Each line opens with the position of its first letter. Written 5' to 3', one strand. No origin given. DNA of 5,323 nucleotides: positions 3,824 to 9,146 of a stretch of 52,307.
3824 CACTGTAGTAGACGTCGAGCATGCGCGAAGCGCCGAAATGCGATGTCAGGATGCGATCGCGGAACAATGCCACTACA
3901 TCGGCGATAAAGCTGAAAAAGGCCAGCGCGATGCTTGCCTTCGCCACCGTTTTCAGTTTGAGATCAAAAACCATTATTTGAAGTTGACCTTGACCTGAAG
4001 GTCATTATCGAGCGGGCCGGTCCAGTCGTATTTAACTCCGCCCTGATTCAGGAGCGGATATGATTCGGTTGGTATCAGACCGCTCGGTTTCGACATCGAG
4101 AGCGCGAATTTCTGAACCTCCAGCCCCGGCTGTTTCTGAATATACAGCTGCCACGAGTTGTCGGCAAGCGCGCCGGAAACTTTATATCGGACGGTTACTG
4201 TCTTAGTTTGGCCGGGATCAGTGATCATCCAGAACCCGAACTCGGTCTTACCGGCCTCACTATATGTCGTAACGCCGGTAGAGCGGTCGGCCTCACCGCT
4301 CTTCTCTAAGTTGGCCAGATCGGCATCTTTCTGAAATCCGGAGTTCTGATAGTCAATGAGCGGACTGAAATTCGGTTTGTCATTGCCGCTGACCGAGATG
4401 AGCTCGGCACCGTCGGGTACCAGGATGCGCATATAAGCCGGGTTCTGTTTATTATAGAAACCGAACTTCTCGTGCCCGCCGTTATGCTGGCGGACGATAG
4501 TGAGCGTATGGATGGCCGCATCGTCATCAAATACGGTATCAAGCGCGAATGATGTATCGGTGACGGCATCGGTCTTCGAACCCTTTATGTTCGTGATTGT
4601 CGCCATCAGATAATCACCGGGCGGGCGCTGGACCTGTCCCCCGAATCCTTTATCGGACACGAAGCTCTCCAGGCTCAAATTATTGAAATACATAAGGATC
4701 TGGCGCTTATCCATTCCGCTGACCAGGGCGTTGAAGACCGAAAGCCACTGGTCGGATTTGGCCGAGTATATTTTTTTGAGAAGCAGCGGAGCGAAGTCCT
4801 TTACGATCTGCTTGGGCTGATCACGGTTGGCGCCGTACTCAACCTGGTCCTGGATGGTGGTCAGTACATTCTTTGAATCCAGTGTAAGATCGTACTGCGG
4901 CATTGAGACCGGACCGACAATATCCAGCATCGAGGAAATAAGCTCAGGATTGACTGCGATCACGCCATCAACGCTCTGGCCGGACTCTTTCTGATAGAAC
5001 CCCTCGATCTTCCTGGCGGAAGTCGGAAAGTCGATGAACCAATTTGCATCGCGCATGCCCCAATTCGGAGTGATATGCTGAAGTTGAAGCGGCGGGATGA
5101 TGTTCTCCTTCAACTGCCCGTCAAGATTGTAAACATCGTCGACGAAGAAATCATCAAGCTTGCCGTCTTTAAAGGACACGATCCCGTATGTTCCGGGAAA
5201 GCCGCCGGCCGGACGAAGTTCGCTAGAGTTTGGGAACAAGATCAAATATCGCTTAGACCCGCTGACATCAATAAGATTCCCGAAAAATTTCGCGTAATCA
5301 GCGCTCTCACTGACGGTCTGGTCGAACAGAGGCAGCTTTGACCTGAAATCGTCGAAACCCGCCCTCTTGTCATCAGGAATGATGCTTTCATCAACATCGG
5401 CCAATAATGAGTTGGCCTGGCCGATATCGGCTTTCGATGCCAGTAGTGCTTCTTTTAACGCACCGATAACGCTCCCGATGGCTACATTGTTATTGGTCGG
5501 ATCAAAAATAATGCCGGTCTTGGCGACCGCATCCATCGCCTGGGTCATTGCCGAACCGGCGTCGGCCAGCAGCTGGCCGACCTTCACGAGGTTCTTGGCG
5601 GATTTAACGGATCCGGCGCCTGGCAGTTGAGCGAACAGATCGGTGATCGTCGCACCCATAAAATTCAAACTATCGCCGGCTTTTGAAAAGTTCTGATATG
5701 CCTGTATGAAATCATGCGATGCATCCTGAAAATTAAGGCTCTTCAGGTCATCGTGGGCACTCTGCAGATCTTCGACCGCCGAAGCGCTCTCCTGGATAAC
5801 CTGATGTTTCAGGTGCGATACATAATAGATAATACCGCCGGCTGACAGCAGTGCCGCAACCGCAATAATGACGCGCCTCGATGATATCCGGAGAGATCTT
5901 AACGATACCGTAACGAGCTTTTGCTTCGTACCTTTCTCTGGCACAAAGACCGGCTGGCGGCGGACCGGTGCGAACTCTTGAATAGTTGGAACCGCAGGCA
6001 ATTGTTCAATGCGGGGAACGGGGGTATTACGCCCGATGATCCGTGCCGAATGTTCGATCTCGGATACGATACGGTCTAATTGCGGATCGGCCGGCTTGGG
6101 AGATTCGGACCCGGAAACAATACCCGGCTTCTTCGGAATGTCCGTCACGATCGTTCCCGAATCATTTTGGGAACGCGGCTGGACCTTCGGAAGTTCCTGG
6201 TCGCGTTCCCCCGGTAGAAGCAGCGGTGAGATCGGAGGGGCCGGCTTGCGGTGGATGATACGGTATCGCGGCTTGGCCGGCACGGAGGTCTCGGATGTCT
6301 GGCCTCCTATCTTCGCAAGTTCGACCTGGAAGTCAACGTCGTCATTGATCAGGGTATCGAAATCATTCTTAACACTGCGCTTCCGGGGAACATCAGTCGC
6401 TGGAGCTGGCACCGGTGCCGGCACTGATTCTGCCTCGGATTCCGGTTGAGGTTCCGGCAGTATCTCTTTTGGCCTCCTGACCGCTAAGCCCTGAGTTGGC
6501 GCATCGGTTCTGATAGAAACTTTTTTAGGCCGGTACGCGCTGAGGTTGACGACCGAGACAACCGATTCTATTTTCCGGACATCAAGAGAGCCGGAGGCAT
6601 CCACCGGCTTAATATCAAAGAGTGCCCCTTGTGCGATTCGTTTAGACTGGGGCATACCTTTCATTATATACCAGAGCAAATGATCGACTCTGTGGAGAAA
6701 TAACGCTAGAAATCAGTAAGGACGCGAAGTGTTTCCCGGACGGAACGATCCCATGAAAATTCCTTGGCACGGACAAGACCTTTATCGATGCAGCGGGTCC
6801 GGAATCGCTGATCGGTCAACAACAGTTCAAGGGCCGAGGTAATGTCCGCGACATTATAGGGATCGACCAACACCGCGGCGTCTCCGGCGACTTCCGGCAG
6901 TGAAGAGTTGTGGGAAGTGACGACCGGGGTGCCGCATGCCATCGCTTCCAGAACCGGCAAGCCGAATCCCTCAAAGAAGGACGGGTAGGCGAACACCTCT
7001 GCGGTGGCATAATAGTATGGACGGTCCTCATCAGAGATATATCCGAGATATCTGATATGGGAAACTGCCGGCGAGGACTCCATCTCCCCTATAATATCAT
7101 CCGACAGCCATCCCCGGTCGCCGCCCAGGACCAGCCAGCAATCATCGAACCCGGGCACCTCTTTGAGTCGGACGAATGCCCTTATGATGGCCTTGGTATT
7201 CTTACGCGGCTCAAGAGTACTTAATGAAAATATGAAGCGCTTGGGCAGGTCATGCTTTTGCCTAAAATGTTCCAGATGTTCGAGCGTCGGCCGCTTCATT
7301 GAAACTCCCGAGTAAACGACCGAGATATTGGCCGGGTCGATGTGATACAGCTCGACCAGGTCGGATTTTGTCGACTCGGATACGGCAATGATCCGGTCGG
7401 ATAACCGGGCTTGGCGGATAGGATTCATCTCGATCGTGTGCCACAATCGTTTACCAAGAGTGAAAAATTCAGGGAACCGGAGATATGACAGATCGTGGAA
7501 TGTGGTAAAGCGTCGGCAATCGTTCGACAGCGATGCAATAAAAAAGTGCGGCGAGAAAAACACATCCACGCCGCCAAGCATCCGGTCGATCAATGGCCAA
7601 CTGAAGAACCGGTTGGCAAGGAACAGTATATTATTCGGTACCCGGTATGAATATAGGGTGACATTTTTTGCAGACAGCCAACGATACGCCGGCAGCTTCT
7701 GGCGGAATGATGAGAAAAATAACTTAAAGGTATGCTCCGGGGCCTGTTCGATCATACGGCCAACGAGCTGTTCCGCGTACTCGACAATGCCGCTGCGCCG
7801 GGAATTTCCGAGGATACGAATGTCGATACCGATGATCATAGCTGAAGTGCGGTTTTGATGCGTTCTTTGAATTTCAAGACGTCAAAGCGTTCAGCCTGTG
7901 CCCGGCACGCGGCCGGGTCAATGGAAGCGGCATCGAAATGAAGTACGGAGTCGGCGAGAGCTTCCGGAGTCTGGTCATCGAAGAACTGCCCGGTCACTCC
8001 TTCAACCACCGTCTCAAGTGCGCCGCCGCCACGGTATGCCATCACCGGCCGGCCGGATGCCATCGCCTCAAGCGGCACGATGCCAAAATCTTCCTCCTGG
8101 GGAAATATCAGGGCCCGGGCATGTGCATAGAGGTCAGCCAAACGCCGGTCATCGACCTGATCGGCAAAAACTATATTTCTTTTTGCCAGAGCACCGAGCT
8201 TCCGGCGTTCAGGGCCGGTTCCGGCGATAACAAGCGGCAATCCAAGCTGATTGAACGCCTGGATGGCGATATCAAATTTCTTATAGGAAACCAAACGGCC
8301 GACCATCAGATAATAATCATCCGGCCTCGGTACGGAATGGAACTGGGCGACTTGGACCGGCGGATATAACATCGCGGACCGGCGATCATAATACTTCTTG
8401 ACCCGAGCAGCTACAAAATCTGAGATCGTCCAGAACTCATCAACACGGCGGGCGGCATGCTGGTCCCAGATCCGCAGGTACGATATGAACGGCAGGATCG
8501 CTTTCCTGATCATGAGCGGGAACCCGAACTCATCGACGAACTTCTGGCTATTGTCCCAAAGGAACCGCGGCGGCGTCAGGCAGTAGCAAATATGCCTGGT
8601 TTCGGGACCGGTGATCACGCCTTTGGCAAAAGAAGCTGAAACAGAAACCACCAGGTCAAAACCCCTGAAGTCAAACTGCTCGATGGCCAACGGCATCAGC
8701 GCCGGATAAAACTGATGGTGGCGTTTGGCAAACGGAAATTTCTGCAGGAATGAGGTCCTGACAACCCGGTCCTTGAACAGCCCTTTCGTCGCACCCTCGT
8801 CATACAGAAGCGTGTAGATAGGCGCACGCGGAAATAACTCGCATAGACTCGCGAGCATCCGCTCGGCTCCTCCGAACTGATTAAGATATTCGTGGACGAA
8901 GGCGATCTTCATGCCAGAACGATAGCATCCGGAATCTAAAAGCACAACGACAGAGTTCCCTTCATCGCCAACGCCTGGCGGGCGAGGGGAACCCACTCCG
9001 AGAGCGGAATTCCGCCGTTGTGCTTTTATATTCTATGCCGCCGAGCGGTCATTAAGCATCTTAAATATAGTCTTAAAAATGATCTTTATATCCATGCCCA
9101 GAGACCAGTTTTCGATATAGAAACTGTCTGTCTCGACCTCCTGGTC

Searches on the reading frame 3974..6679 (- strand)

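Call 13: search_protein_families(library=pfam, proteins=[window:3974-6679:-], max_evalue=0.00001)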
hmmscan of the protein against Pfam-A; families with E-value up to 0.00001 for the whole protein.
window:3974-6679:- (901 aa): 1 family
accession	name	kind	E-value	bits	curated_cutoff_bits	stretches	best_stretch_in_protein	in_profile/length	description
PF13196.11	DUF4012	-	8.3e-28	98.1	28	1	474-612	2-142/144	Protein of unknown function (DUF4012)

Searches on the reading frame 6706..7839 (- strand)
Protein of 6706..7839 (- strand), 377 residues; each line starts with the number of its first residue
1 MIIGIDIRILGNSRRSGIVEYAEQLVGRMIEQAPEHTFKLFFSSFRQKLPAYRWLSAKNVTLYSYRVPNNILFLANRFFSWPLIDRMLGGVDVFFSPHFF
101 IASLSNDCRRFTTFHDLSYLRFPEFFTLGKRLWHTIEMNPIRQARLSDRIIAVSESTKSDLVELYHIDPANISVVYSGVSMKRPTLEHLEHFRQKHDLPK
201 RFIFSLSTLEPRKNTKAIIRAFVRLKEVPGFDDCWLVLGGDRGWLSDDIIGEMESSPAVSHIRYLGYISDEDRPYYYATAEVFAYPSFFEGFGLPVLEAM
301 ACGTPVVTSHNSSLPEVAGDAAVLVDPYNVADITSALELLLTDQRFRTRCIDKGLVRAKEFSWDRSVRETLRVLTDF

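Call 13: search_protein_families(library=pfam, proteins=[window:6706-7839:-], max_evalue=0.00001)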
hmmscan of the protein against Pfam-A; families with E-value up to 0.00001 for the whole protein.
window:6706-7839:- (377 aa): 4 families
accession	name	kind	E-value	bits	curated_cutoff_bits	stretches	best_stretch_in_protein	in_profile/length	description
PF00534.26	Glycos_transf_1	-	6.4e-33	114.1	26.4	1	191-354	6-169/172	Glycosyl transferases group 1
PF13692.12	Glyco_trans_1_4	-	5.5e-23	82.2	27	1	203-343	4-142/142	Glycosyl transferases group 1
PF13439.12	Glyco_transf_4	-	1.3e-13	51.8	28.5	1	17-182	3-169/170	Glycosyltransferase Family 4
PF20706.3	GT4-conflict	-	1e-07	31.8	26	1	211-314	210-316/385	Family 4 Glycosyltransferase in conflict systems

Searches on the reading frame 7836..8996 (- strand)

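Call 13: search_protein_families(library=pfam, proteins=[window:7836-8996:-], max_evalue=0.00001)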
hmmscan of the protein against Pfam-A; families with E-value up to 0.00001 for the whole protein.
window:7836-8996:- (386 aa): 2 families
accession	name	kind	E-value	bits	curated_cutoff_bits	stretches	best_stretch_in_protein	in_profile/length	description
PF00534.26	Glycos_transf_1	-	4.4e-25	88.6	26.4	1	223-354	12-155/172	Glycosyl transferases group 1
PF13692.12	Glyco_trans_1_4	-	9e-23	81.5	27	1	229-353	4-138/142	Glycosyl transferases group 1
